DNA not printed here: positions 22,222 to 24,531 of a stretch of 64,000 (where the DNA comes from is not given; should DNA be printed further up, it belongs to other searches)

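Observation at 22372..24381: Radical SAM/SPASM-like enzyme fused to a class I methyltransferase, co-oriented behind aceE and a sialidase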

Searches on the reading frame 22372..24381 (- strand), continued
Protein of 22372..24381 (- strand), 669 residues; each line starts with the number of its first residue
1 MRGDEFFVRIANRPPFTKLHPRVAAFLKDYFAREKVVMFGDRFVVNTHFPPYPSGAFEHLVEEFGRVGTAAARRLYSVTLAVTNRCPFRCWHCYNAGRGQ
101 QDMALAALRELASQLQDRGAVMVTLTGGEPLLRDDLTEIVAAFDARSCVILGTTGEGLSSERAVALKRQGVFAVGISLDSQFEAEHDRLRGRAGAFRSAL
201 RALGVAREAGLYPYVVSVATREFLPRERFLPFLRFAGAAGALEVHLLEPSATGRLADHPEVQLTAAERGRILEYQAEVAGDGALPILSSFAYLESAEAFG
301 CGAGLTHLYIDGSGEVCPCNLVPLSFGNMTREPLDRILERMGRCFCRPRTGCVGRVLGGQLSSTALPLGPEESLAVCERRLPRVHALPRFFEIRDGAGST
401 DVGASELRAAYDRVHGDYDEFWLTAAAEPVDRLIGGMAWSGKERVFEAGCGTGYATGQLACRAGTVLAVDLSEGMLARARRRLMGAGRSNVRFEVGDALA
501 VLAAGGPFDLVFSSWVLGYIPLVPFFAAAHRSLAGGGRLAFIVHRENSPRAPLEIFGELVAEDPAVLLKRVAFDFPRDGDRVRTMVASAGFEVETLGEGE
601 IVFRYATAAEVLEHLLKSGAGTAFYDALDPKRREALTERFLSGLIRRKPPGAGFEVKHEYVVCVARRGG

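Call 23: search_protein_families(library=pfam, proteins=[P0130, P0135, P0146, P0150, P0166, P0175, P0144, P0160, P0189, P0179], max_evalue=0.0001)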
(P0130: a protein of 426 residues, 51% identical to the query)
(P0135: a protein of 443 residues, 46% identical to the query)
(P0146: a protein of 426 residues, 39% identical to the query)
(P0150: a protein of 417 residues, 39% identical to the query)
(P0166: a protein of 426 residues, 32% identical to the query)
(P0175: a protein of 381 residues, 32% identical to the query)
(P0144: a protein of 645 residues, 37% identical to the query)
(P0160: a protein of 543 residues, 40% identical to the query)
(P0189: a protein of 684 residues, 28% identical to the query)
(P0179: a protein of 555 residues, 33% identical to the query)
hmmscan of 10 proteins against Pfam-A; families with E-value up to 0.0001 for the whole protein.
P0130 (426 aa): 1 family
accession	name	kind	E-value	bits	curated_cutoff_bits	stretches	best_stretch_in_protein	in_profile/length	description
PF04055.27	Radical_SAM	-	2.8e-21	76.9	29.5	1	81-212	3-143/166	Radical SAM superfamily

P0135 (443 aa): 3 families
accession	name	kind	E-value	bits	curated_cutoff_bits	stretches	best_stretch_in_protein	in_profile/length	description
PF04055.27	Radical_SAM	-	7.7e-19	68.9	29.5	1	107-243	3-149/166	Radical SAM superfamily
PF13186.11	SPASM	-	1.7e-05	25.5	21.5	1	326-365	1-45/67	Iron-sulfur cluster-binding domain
PF13353.11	Fer4_12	-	4.7e-05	24.2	22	1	109-181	13-92/137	4Fe-4S single cluster domain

P0146 (426 aa): 3 families
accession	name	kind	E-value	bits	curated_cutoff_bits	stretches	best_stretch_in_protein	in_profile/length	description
PF04055.27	Radical_SAM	-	4.7e-24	85.9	29.5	1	105-244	3-151/166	Radical SAM superfamily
PF13186.11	SPASM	-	3.3e-07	30.9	21.5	1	326-368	1-50/67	Iron-sulfur cluster-binding domain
PF13353.11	Fer4_12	-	5.5e-06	27.2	22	1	108-169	14-76/137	4Fe-4S single cluster domain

P0150 (417 aa): 2 families
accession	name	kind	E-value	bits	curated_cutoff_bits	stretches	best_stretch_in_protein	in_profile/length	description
PF04055.27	Radical_SAM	-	1.3e-17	64.9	29.5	1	91-221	3-142/166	Radical SAM superfamily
PF13186.11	SPASM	-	1.4e-06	28.9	21.5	1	311-352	1-49/67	Iron-sulfur cluster-binding domain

P0166 (426 aa): 2 families
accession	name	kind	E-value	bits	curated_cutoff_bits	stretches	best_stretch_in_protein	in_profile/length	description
PF04055.27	Radical_SAM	-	8e-19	68.8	29.5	1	84-231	1-158/166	Radical SAM superfamily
PF13186.11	SPASM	-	2.9e-09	37.5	21.5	1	306-345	1-45/67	Iron-sulfur cluster-binding domain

P0175 (381 aa): 2 families
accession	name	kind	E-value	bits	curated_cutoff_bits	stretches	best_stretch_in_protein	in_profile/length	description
PF04055.27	Radical_SAM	-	9.8e-23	81.6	29.5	1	68-199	3-143/166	Radical SAM superfamily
PF13186.11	SPASM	-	1.3e-10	41.8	21.5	1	287-327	1-48/67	Iron-sulfur cluster-binding domain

P0144 (645 aa): 10 families
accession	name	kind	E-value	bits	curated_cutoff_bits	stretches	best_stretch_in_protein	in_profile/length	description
PF13649.12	Methyltransf_25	-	3.4e-18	66.6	27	1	72-165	1-97/97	Methyltransferase domain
PF04055.27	Radical_SAM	-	1.1e-17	65.2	29.5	1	253-385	3-143/166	Radical SAM superfamily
PF08241.18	Methyltransf_11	-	2.2e-14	54.3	21.2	1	73-169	1-95/95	Methyltransferase domain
PF08242.18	Methyltransf_12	-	3.8e-12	47.2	30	1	73-167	1-98/98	Methyltransferase domain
PF13847.12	Methyltransf_31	-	6.7e-12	45.7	27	1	72-169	7-109/145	Methyltransferase domain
PF05175.20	MTS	-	1.6e-08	34.8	23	1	61-174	24-143/170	Methyltransferase small domain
PF13186.11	SPASM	-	5.5e-08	33.4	21.5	1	474-511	1-43/67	Iron-sulfur cluster-binding domain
PF01209.24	Ubie_methyltran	-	4.3e-07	30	20.1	1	69-184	48-166/233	ubiE/COQ5 methyltransferase family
PF13489.12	Methyltransf_23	-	1.2e-05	25.5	27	1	66-202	20-136/164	Methyltransferase domain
PF01728.25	FtsJ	-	4.2e-05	24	24.1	1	71-141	24-97/181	FtsJ-like methyltransferase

P0160 (543 aa): 2 families
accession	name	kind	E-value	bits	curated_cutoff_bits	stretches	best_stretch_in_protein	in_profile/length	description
PF04055.27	Radical_SAM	-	1.8e-16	61.2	29.5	1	229-362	3-146/166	Radical SAM superfamily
PF13186.11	SPASM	-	2.3e-08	34.6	21.5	1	448-487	1-45/67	Iron-sulfur cluster-binding domain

P0189 (684 aa): 7 families
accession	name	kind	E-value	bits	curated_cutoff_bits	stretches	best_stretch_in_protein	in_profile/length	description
PF04055.27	Radical_SAM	-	1.3e-21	77.9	29.5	1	391-528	3-149/166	Radical SAM superfamily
PF13649.12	Methyltransf_25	-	5.1e-16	59.6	27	1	67-157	1-97/97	Methyltransferase domain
PF08241.18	Methyltransf_11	-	3e-13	50.6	21.2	1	68-161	1-95/95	Methyltransferase domain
PF13847.12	Methyltransf_31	-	1.3e-12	48.1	27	1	62-177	2-120/145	Methyltransferase domain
PF08242.18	Methyltransf_12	-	1.6e-12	48.5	30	1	68-159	1-98/98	Methyltransferase domain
PF01209.24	Ubie_methyltran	-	4.6e-10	39.7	20.1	1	62-190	46-180/233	ubiE/COQ5 methyltransferase family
PF05175.20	MTS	-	9.1e-07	29.1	23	1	56-172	24-149/170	Methyltransferase small domain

P0179 (555 aa): 3 families
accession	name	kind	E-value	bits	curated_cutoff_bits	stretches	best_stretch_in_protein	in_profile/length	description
PF04055.27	Radical_SAM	-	3.6e-18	66.7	29.5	1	87-225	3-150/166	Radical SAM superfamily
PF13353.11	Fer4_12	-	3.4e-08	34.3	22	1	89-197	13-126/137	4Fe-4S single cluster domain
PF13186.11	SPASM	-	2.3e-06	28.2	21.5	1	307-351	1-52/67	Iron-sulfur cluster-binding domain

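Call 28: find_encoding_contigs(protein=P0215, flank=8000, max_places=1)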
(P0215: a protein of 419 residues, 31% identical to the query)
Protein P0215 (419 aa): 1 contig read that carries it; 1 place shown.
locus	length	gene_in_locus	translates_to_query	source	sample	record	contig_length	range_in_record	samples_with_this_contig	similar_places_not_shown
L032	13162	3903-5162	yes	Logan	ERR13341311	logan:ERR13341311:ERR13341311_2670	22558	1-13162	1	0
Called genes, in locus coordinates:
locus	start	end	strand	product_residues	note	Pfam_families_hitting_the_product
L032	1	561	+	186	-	?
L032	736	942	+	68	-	PF01197:Ribosomal_L31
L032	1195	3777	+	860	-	PF00171:Aldedh, PF00465:Fe-ADH, PF13685:Fe-ADH_2 (weak), PF25137:ADH_Fe_C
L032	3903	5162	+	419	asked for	PF04055:Radical_SAM, PF13186:SPASM (weak)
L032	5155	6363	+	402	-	PF24708:Lip_C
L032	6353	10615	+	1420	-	PF00211:Guanylate_cyc (faint), PF07719:TPR_2 (faint), PF13176:TPR_7 (faint), PF13191:AAA_16, PF00515:TPR_1 (faint), PF13181:TPR_8 (faint), PF13424:TPR_12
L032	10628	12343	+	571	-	PF00149:Metallophos (weak)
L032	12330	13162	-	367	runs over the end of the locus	PF10672:Methyltrans_SAM, PF13489:Methyltransf_23 (faint)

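Call 29: find_encoding_contigs(protein=P0130, flank=8000, max_places=1)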
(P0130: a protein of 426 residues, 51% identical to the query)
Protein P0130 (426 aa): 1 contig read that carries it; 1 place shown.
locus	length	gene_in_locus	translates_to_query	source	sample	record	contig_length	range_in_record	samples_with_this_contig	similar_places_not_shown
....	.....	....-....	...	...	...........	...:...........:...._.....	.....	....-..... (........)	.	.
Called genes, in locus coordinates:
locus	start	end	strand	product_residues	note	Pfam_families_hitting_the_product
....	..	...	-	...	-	-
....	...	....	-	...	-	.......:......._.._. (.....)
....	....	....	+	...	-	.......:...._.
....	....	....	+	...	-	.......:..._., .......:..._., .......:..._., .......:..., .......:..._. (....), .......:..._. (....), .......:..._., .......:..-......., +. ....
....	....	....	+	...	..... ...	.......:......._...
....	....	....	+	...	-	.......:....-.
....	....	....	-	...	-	-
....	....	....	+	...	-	-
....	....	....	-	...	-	-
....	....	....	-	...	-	-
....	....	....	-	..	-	-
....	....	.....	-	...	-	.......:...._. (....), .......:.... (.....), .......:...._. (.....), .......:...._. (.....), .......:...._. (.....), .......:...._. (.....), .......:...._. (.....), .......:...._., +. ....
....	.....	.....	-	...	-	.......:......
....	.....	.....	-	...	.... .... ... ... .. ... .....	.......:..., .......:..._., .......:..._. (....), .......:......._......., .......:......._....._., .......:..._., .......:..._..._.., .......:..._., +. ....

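Call 35: predict_structure(alignment_id=A2)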
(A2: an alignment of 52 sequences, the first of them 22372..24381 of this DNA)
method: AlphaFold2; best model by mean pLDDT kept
length: 669 residues; sequences in the alignment: 52
mean_pLDDT: 90.2   pTM: 0.84
mean pLDDT of the five models: 90.2, 89.9, 89.3, 87.5, 83.9
residues with pLDDT >= 90: 429; 70-90: 220; 50-70: 20; < 50: 0
segments of 3 or more residues with pLDDT < 50: none
pLDDT, mean of each block of 10 residues (from residue 1): 89 75 90 93 94 90 77 91 92 81 96 95 95 97 97 96 98 97 96 97 98 95 93 97 92 77 88 92 93 90 91 93 92 95 91 82 77 93 90 80 79 74 77 93 93 90 96 88 91 93 93 89 94 95 89 88 87 85 93 95 91 86 88 95 88 88 90
secondary structure, 60 per line:
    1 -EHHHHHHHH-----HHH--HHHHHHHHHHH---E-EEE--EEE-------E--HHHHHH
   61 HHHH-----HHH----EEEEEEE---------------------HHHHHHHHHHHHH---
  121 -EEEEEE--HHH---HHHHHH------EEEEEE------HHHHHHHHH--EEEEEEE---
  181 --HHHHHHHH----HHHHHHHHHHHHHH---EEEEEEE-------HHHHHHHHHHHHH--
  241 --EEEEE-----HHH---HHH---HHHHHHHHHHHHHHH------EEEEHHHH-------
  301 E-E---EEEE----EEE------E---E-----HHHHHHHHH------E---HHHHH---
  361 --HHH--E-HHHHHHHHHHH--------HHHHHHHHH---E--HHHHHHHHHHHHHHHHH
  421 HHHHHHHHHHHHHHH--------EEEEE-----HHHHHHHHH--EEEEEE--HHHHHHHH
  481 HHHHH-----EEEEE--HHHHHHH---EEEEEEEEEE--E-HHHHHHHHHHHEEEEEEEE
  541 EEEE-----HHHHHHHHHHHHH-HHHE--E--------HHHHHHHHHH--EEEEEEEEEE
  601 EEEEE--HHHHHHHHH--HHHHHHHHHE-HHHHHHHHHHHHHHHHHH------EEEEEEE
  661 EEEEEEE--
elements in order: H3-10 H21-31 E37-39 E42-44 H55-64 E77-83 H105-117 E122-127 H136-141 E148-153 H160-168 E171-177 H183-190 H195-208 E212-218 H226-238 E243-247 H265-279 E286-289 H290-293 E307-310 E315-317 H334-342 H353-357 H370-380 H389-397 H404-435 E444-448 H454-462 E465-470 H473-485 E491-495 H498-504 E508-517 H522-532 E533-544 H550-562 H579-588 E591-605 H608-616 H619-627 H630-647 E654-667

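Call 38: search_protein_families(library=pfam, alignment_id=A4, max_evalue=0.00001)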
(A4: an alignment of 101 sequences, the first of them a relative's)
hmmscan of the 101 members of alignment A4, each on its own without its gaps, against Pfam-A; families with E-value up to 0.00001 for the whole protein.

A. member 1, L001:2824-3330:+ (168 aa): 0 families

B. families by the number of members that match (of 101 scanned): 139 families (the first 25 are shown)
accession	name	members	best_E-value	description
PF03781.23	FGE-sulfatase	2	7.2e-54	Sulfatase-modifying factor enzyme 1-like domain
PF00072.30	Response_reg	2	2.1e-27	Response regulator receiver domain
PF02518.31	HATPase_c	2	4.3e-25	Histidine kinase-, DNA gyrase B-, and HSP90-like ATPase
PF04055.27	Radical_SAM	2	1.3e-18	Radical SAM superfamily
PF12951.13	PATR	2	3.6e-17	Passenger-associated-transport-repeat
PF00512.31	HisKA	2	2.9e-15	His Kinase A (phospho-acceptor) domain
PF00400.38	WD40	2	2.7e-14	WD domain, G-beta repeat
PF00873.25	ACR_tran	1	2.4e-261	AcrB/AcrD/AcrF family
PF00909.26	Ammonium_transp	1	1.1e-117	Ammonium Transporter Family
PF17831.6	PDH_E1_M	1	4.9e-89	Pyruvate dehydrogenase E1 component middle domain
PF03308.22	MeaB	1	3.8e-84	Methylmalonyl Co-A mutase-associated GTPase MeaB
PF03190.21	Thioredox_DsbH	1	7.9e-79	Protein of unknown function, DUF255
PF06508.19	QueC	1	2.3e-76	Queuosine biosynthesis protein QueC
PF07726.17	AAA_3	1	4.2e-63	ATPase family associated with various cellular activities (AAA)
PF02572.21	CobA_CobO_BtuR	1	1.1e-61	ATP:corrinoid adenosyltransferase BtuR/CobO/CobP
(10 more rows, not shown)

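Call 39: fold_search(model_id=the predicted structure, library=pdb)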
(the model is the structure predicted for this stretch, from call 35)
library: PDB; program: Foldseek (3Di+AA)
matches with E <= 10: 1971; with E <= 0.001: 1167
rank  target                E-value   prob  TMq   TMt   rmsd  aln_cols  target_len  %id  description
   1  6efn                  9.3e-17  1.00  0.36  0.60   6.7       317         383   22  Structure of a RiPP maturase, SkfB (released 2018-10-24)
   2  3ccf_B                7.4e-14  1.00  0.31  0.78   3.6       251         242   21  Crystal structure of putative methyltransferase (YP_321342.1) from Anabaena variabilis ATCC 29413 at 1.90 A resolution (released 2008-03-11)
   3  8x8j_B                8.7e-14  1.00  0.28  0.76   3.4       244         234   20  The structure of AbBioc in complex with inhibitor sinefungin (released 2024-11-13)
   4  3ccf_A                1.1e-13  1.00  0.31  0.80   3.4       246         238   21  Crystal structure of putative methyltransferase (YP_321342.1) from Anabaena variabilis ATCC 29413 at 1.90 A resolution (released 2008-03-11)
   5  8x8j_A                1.2e-13  1.00  0.29  0.77   2.8       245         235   20  The structure of AbBioc in complex with inhibitor sinefungin (released 2024-11-13)
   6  8zsa_A                2.0e-13  1.00  0.30  0.61   6.2       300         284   19  Crystal structure of 4VPMT2 (released 2025-03-19)
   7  8x8i_B                2.5e-13  1.00  0.28  0.77   3.2       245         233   20  The structure of AbBioc in complex with SAM cofactor (released 2024-11-13)
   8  8zsa_C                3.1e-13  1.00  0.29  0.62   6.4       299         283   21  Crystal structure of 4VPMT2 (released 2025-03-19)
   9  7vob                  3.3e-13  1.00  0.32  0.62  10.4       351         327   22  The crystal structure of a Radical SAM Enzyme BlsE involved in the Biosynthesis of Blasticidin S (released 2022-05-04)
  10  8x8i_A                4.8e-13  1.00  0.29  0.76   3.0       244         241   20  The structure of AbBioc in complex with SAM cofactor (released 2024-11-13)
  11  8x8i_C                6.0e-13  1.00  0.29  0.77   3.5       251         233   19  The structure of AbBioc in complex with SAM cofactor (released 2024-11-13)
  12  8x8i_D                6.0e-13  1.00  0.28  0.76   3.2       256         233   18  The structure of AbBioc in complex with SAM cofactor (released 2024-11-13)
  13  1vl5_A                6.3e-13  1.00  0.27  0.70   5.4       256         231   21  CRYSTAL STRUCTURE OF A PUTATIVE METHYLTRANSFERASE (BH2331) FROM BACILLUS HALODURANS C-125 AT 1.95 A RESOLUTION (released 2004-08-17)
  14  5v1t_A                6.3e-13  1.00  0.36  0.53   6.8       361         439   15  Crystal structure of Streptococcus suis SuiB bound to precursor peptide SuiA (released 2017-08-30)
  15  5v1q_B                9.3e-13  1.00  0.36  0.53   4.8       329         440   15  Crystal structure of Streptococcus suis SuiB (released 2017-08-30)
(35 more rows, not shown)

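Call 50: search_protein_families(library=padloc, proteins=[window:22372-24381:-], max_evalue=0.001)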
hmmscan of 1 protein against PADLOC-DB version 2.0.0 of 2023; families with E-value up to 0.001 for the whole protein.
window:22372-24381:- (669 aa): 3 families
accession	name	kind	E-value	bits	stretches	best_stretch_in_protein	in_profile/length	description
PDLC04134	mad2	-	1.2e-23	81.7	1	430-602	280-429/492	mads_2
PDLC02903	pVip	-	3.1e-12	44.5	1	78-197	2-117/257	Viperins not associated with kinases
PDLC02904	pVip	-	7e-08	30.3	1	81-188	8-117/262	Viperins associated with kinases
